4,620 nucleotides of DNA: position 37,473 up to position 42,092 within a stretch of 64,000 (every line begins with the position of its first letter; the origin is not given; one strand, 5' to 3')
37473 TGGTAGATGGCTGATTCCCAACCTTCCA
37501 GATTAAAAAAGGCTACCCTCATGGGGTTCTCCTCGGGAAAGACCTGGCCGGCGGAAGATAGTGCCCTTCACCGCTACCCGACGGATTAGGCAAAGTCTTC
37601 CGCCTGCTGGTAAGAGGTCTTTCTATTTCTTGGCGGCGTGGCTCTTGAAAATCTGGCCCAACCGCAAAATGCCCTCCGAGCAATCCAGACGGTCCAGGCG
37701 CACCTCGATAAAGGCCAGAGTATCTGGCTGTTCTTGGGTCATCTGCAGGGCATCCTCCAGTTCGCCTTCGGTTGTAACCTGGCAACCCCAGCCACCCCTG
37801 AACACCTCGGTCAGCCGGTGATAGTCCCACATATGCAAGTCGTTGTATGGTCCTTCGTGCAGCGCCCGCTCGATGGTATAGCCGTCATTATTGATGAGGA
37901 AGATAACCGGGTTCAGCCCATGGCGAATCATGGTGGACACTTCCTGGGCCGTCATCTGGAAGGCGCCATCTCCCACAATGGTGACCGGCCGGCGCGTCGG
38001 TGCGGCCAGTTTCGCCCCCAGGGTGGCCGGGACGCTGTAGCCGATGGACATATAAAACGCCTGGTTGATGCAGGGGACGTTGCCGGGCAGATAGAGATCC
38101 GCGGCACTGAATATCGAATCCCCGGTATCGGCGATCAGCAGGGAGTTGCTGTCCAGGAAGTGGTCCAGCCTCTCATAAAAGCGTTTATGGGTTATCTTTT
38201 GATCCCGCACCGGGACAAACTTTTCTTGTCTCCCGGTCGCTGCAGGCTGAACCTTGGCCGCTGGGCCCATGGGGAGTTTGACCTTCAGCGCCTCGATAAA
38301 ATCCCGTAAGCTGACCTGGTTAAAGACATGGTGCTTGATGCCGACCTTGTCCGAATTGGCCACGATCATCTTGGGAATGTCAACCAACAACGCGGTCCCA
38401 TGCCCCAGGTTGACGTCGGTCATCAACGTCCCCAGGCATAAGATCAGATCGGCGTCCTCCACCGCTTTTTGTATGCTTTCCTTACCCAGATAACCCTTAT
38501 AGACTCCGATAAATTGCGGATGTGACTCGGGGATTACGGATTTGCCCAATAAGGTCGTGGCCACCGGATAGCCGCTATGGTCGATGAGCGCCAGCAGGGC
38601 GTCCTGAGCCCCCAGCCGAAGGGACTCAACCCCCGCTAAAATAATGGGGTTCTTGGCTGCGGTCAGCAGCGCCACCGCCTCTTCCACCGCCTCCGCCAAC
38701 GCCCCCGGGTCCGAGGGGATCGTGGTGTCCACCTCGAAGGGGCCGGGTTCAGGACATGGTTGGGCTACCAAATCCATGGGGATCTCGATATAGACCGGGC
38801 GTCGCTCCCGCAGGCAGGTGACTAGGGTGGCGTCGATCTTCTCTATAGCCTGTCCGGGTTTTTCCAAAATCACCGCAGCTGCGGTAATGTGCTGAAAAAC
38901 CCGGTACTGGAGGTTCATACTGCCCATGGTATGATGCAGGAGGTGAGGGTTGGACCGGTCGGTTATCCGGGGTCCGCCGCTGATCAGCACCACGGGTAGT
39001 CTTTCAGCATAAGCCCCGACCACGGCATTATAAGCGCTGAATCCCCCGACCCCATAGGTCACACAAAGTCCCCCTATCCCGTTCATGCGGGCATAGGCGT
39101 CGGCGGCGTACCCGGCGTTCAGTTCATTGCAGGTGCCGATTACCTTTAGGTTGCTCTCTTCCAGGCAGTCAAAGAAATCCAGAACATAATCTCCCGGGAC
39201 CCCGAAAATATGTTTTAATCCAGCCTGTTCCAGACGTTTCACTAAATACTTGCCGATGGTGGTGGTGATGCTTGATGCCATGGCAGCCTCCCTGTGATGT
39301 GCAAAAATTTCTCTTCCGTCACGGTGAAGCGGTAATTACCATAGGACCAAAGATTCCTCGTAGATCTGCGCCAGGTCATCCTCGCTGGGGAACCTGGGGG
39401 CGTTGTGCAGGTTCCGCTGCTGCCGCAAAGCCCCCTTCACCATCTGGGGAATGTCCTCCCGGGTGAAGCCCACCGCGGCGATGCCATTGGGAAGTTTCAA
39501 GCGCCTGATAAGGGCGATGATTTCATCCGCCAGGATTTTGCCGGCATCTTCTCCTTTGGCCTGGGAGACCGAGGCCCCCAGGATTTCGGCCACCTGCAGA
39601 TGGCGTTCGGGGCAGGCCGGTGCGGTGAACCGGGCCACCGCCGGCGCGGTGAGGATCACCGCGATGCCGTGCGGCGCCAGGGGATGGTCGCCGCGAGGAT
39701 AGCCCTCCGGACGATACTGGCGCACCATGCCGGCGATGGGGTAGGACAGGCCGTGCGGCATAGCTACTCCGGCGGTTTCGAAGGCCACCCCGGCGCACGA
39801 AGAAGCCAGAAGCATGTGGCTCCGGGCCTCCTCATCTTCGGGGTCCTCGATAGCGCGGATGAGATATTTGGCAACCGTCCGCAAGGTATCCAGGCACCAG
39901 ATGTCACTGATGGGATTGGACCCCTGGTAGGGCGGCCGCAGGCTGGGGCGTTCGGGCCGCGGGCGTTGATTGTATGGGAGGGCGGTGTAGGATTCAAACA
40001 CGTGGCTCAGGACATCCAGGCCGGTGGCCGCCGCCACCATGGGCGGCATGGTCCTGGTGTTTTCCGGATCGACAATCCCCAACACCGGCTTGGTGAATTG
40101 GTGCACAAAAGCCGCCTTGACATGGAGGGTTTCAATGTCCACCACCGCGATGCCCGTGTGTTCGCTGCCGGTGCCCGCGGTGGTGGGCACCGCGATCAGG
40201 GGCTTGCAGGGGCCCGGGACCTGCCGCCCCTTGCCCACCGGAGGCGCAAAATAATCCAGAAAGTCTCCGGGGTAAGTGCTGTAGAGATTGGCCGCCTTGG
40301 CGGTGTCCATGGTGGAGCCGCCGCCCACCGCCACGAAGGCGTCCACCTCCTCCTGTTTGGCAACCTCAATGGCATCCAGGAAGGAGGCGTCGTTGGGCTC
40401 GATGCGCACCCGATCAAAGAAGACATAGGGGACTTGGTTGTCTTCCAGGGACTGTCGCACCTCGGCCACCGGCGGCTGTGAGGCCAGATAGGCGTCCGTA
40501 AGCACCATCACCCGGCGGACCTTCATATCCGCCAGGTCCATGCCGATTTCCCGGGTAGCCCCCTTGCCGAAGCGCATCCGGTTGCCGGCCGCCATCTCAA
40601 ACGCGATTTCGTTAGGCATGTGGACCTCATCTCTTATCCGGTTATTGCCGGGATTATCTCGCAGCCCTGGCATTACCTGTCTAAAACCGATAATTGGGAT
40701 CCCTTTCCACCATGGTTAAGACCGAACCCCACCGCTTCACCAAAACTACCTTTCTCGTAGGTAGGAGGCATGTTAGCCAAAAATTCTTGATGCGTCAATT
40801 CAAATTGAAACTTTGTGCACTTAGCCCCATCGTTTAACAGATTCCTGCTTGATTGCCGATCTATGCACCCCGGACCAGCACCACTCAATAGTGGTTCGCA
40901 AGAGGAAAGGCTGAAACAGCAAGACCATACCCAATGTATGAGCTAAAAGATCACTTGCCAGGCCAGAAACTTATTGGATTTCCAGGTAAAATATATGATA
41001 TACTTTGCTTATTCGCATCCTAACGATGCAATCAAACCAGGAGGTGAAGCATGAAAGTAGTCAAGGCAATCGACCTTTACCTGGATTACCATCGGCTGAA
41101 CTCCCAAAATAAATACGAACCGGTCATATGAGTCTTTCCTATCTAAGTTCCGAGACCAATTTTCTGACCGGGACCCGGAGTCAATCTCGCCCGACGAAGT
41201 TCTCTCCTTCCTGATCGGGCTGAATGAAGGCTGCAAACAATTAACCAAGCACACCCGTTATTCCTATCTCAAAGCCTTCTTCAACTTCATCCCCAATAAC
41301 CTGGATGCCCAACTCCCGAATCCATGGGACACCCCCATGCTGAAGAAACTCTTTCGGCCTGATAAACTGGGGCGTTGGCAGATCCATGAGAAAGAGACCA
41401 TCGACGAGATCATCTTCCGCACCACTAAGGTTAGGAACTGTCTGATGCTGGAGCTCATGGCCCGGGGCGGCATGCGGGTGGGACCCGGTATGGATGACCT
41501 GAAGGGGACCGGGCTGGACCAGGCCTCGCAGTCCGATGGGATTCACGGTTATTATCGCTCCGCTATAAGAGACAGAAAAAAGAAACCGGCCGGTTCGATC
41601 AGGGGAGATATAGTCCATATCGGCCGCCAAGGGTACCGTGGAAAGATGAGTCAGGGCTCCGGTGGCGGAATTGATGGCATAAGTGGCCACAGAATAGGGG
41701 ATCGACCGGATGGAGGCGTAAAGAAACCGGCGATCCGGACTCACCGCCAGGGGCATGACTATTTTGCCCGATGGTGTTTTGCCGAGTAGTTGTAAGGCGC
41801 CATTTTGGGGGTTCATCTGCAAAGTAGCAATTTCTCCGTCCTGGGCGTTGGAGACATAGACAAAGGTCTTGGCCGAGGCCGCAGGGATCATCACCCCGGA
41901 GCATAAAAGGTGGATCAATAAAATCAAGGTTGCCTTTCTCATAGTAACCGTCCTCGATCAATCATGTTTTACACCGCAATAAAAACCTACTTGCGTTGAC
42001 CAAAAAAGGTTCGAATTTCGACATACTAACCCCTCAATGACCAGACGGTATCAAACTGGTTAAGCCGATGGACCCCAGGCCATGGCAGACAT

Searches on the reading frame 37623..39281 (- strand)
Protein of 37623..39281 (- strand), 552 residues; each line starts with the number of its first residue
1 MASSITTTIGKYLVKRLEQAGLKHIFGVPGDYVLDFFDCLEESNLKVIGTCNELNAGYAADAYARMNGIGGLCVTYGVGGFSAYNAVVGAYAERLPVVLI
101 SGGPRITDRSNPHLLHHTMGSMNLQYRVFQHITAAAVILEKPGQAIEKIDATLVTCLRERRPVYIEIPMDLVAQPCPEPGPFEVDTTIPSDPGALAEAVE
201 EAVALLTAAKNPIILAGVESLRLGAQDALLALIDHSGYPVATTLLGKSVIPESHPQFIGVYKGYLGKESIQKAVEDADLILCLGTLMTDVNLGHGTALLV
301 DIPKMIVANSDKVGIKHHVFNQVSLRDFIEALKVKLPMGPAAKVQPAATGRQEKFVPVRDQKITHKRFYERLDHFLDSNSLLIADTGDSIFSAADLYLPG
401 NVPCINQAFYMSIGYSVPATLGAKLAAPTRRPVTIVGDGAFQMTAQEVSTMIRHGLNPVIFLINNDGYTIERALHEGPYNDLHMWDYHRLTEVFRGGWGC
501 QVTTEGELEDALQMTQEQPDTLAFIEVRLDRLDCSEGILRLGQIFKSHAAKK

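Call 61: search_protein_families(library=pfam, proteins=[window:37623-39281:-], max_evalue=0.0001)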
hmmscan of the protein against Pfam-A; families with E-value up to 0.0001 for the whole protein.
window:37623-39281:- (552 aa): 3 families
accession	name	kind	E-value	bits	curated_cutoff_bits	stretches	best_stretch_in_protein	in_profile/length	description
PF02776.23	TPP_enzyme_N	-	1.4e-29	102.7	26.8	1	8-116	2-107/119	Thiamine pyrophosphate enzyme, N-terminal TPP binding domain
PF00205.28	TPP_enzyme_M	-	5.7e-27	94.5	30.4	1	199-324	1-125/137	Thiamine pyrophosphate enzyme, central domain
PF02775.26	TPP_enzyme_C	-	1.4e-22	80.5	21.9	1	404-527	21-151/151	Thiamine pyrophosphate enzyme, C-terminal TPP binding domain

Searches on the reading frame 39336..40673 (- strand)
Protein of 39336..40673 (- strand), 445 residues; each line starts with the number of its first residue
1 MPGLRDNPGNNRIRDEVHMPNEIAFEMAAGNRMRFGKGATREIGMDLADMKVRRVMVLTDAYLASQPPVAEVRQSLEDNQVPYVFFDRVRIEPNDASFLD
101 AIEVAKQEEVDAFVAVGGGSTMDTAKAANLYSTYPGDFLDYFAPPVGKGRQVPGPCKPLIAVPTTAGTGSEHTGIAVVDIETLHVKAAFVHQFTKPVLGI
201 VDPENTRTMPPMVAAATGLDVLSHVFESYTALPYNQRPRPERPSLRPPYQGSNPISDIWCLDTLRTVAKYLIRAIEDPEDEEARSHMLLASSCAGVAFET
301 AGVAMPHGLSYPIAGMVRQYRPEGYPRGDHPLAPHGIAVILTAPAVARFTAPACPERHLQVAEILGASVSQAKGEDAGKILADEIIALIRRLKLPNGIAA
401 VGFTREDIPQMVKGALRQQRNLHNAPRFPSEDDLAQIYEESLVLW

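Call 61: search_protein_families(library=pfam, proteins=[window:39336-40673:-], max_evalue=0.0001)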
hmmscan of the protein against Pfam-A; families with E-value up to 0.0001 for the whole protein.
window:39336-40673:- (445 aa): 4 families
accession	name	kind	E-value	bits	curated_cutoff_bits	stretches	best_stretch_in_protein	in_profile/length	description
PF00465.25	Fe-ADH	-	4.5e-43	147.2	31.3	1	32-203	3-168/168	Iron-containing alcohol dehydrogenase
PF25137.1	ADH_Fe_C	-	9.6e-33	114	27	1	251-441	20-193/194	Fe-containing alcohol dehydrogenase family, C-terminal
PF13685.12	Fe-ADH_2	-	2.6e-09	37.7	28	1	35-128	2-93/149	Iron-containing alcohol dehydrogenase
PF13458.12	Peripla_BP_6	-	9.4e-05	22.7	31.7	0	47-128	129-213/343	Periplasmic binding protein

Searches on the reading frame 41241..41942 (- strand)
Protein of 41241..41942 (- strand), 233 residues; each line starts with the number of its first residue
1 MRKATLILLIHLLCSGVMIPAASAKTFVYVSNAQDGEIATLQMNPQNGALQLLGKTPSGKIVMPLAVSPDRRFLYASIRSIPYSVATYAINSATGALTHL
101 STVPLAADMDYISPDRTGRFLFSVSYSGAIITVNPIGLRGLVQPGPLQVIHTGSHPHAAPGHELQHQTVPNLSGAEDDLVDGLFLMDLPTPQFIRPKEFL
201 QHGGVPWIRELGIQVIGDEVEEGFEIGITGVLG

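Call 61: search_protein_families(library=pfam, proteins=[window:41241-41942:-], max_evalue=0.0001)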
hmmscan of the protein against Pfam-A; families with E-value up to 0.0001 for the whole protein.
window:41241-41942:- (233 aa): 1 family
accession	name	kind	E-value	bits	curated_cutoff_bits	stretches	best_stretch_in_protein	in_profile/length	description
PF10282.15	Lactonase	-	4.7e-18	65.9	21.7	1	31-168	5-148/344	Lactonase, 7-bladed beta-propeller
